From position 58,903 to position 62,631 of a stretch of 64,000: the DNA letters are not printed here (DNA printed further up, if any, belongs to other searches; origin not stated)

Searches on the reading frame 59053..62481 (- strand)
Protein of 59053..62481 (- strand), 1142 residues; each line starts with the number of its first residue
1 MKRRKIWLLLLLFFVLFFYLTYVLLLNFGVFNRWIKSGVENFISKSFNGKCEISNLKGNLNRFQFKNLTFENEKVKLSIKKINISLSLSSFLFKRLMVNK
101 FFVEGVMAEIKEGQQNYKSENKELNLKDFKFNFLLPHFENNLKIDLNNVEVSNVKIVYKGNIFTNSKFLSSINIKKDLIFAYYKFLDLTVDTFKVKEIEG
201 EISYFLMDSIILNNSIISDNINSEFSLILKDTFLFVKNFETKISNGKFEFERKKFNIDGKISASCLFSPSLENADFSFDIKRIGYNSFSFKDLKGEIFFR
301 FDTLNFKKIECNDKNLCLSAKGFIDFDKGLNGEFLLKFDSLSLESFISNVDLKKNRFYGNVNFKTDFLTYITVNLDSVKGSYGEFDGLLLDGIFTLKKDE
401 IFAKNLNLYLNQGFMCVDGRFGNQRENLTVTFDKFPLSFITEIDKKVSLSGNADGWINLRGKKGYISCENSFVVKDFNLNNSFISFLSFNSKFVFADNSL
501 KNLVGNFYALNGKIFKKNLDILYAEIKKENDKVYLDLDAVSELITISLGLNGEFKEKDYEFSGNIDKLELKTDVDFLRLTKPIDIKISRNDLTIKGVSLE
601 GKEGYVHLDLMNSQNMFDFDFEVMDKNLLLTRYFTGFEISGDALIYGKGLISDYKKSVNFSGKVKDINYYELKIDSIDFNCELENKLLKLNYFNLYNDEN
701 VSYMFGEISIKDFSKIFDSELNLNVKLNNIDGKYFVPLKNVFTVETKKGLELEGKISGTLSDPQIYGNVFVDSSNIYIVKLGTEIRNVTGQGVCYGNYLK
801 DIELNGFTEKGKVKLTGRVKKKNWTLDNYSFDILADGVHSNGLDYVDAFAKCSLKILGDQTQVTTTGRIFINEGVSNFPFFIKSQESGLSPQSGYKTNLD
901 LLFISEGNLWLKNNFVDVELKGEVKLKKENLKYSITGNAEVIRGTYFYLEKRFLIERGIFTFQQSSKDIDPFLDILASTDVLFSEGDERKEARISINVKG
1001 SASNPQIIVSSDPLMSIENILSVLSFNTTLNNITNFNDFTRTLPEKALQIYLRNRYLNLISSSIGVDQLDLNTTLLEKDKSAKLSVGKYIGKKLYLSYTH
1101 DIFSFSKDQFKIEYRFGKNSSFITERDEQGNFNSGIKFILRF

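Call 20: search_protein_families(library=pfam, proteins=[window:59053-62481:-], max_evalue=1)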
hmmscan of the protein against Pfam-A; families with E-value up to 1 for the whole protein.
window:59053-62481:- (1142 aa): 1 family
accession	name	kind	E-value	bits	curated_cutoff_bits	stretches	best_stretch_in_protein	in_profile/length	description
PF04357.19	TamB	-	1.5e-33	117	22.4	1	808-1142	8-381/381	TamB, inner membrane protein subunit of TAM complex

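Call 66: find_encoding_contigs(protein=window:59053-62481:-, flank=10000, max_places=1)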
Protein window:59053-62481:- (1142 aa): no gene with exactly this product is on record in the collection.
